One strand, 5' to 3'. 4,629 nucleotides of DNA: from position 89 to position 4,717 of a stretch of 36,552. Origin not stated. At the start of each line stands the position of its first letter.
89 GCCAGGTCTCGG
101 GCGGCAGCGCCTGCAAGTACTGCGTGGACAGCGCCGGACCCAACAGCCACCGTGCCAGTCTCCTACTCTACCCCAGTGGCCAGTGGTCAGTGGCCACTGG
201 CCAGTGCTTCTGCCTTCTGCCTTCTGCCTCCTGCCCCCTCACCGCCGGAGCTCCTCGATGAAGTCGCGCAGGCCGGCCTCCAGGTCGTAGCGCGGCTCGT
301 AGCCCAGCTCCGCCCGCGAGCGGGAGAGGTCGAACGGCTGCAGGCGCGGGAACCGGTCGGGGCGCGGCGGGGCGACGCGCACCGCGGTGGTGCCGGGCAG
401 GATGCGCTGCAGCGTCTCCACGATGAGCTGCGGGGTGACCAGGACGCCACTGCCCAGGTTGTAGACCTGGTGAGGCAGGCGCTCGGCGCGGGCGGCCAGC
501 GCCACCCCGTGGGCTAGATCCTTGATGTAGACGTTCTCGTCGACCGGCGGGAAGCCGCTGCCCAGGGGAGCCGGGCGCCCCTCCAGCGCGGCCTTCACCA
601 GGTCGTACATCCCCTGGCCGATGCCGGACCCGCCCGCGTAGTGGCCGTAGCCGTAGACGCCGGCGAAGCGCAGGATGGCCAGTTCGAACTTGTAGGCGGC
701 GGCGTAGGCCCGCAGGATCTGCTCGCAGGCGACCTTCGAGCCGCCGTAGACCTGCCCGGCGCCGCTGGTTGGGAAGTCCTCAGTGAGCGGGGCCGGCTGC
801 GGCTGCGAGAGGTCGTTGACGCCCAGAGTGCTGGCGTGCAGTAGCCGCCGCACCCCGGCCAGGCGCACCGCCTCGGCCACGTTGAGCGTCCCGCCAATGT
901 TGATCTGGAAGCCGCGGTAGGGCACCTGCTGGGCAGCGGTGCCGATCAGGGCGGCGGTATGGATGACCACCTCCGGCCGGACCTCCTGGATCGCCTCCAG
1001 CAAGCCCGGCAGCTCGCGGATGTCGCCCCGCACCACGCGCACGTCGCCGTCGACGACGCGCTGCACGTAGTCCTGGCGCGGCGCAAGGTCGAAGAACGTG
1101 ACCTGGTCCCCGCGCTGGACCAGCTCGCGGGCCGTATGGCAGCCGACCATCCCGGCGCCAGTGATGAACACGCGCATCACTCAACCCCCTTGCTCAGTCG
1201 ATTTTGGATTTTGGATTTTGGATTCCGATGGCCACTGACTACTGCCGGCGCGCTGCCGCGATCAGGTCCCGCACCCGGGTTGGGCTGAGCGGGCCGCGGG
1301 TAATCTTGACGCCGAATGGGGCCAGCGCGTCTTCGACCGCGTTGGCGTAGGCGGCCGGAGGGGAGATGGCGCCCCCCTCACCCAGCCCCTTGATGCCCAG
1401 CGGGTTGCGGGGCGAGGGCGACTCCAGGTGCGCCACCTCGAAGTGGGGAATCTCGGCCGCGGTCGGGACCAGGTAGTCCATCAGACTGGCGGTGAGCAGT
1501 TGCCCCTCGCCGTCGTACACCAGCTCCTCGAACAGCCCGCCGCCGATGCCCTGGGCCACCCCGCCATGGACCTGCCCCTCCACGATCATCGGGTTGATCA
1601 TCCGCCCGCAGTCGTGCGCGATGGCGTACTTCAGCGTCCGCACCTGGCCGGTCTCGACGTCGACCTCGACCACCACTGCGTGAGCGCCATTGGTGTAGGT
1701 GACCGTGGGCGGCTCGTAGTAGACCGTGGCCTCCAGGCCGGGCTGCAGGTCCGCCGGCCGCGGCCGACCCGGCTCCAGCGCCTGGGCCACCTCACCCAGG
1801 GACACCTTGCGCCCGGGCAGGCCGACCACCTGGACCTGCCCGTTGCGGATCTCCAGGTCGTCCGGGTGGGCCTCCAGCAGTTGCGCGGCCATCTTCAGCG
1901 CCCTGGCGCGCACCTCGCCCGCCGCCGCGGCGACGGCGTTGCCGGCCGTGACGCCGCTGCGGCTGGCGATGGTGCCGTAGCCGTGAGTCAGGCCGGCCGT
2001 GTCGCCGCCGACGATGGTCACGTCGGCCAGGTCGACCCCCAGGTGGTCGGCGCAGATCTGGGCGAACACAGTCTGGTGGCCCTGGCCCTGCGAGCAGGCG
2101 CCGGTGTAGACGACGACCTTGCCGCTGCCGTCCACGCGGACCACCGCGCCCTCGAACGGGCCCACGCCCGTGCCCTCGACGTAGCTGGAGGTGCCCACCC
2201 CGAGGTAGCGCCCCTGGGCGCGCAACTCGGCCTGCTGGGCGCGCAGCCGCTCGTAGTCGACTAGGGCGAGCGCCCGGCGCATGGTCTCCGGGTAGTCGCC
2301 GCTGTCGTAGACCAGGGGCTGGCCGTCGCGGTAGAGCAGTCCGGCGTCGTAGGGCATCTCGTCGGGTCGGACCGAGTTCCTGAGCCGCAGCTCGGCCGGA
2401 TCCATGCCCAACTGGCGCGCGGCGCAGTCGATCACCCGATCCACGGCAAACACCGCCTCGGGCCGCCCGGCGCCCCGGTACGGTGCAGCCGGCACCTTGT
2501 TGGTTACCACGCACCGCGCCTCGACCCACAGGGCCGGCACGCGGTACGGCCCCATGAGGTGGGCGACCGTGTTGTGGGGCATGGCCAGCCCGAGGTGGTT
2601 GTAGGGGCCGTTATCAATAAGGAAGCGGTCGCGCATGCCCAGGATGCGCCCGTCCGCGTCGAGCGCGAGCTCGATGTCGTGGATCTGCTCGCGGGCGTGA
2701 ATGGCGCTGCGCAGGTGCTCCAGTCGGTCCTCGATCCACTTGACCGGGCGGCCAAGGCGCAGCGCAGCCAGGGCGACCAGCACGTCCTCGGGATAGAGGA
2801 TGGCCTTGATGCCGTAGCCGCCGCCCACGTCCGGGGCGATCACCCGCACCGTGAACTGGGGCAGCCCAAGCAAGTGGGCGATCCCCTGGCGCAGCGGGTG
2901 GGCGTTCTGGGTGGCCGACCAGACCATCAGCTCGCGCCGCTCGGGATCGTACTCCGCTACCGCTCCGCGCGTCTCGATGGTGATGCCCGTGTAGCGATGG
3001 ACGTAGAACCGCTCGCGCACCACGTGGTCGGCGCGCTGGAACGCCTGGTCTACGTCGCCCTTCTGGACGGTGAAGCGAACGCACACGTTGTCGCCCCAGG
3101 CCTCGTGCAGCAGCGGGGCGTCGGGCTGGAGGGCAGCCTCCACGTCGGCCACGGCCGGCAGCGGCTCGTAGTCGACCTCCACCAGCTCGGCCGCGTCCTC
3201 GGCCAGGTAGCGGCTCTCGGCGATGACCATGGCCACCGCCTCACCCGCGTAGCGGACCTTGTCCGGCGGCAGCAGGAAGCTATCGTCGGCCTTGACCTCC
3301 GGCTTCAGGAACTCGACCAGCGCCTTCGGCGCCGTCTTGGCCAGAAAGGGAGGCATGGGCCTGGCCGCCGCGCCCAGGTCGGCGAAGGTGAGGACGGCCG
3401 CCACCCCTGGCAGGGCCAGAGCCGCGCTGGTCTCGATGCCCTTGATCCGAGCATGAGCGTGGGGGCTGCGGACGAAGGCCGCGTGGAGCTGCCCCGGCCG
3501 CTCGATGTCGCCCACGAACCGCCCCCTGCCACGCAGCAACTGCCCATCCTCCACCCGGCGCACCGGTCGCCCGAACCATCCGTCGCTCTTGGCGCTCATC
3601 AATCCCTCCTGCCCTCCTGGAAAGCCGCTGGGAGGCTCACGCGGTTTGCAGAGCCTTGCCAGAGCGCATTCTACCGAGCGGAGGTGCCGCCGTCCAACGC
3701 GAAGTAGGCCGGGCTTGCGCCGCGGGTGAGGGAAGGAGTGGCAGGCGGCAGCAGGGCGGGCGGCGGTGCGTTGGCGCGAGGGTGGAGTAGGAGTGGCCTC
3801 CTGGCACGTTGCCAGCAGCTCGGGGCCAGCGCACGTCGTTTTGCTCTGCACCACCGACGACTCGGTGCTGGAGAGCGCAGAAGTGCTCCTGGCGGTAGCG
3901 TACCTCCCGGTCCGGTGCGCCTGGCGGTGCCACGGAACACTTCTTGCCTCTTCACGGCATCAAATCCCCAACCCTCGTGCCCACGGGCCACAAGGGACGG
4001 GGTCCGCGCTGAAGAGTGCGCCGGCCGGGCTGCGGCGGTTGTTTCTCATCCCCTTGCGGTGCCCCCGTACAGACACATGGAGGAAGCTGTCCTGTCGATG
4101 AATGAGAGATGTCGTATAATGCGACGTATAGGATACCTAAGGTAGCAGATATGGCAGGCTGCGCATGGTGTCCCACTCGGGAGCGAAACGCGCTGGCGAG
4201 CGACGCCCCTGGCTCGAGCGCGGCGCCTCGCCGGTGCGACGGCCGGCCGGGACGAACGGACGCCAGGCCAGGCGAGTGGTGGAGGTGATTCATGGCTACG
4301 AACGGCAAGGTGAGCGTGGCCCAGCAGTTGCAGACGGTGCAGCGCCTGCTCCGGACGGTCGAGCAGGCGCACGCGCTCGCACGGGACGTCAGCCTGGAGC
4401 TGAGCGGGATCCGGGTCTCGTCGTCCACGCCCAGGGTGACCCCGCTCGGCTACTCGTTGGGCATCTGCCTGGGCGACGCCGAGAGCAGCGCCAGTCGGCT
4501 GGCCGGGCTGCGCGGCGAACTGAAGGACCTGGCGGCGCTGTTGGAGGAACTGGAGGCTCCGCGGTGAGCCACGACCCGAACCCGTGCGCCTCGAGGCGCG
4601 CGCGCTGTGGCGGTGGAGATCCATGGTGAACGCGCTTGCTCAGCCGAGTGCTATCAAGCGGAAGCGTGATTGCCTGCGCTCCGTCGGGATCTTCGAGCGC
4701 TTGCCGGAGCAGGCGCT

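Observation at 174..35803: Family of heptanucleotide tandem repeats (STRR-like) at nine gene junctions, frequently as inverted arrays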

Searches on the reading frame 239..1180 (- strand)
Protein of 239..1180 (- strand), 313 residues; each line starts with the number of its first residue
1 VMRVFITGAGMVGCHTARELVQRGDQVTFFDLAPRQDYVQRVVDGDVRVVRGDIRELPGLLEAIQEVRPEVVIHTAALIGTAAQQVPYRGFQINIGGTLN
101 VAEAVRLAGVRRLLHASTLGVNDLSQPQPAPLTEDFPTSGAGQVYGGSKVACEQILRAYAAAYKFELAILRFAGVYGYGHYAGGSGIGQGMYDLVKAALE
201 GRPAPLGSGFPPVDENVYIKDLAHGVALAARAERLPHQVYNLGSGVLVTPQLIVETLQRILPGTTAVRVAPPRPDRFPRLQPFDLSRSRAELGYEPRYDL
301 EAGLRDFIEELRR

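Call 8: search_protein_families(library=pfam, proteins=[window:239-1180:-])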
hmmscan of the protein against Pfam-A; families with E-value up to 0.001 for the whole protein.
window:239-1180:- (313 aa): 8 families
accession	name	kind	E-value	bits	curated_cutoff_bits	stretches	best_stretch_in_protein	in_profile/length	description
PF01370.27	Epimerase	-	6.1e-34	117.9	20.9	1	4-243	1-240/240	NAD dependent epimerase/dehydratase family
PF16363.11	GDP_Man_Dehyd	-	2.8e-21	76.8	27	1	6-306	2-331/332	GDP-mannose 4,6 dehydratase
PF01073.25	3Beta_HSD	-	2e-15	57.1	22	1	6-181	3-187/280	3-beta hydroxysteroid dehydrogenase/isomerase family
PF04321.23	RmlD_sub_bind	-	3.1e-14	53.2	27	1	2-178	1-154/287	RmlD substrate binding domain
PF13460.12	NAD_binding_10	-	5.6e-09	36.6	27.2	1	9-158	3-133/184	NAD(P)H-binding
PF02719.21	Polysacc_synt_2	-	8.9e-08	32.1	20.2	1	41-118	50-128/293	Polysaccharide biosynthesis protein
PF07993.18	NAD_binding_4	-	7.5e-06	25.7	20.1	1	47-180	63-210/258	Male sterility protein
PF01266.30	DAO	-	7.2e-05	22.9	27.9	1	3-162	1-158/353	FAD dependent oxidoreductase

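Call 17: find_encoding_contigs(protein=window:239-1180:-, flank=10000, max_places=6)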
Protein window:239-1180:- (313 aa): no gene with exactly this product is on record in the collection.

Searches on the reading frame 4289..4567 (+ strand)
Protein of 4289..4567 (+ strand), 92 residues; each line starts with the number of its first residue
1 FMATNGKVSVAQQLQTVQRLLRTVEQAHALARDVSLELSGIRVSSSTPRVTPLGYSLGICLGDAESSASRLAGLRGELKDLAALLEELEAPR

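Call 68: search_protein_families(library=pfam, proteins=[window:4289-4567:+], max_evalue=0.01)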
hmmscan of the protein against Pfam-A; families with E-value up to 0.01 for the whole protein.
window:4289-4567:+ (92 aa): 0 families
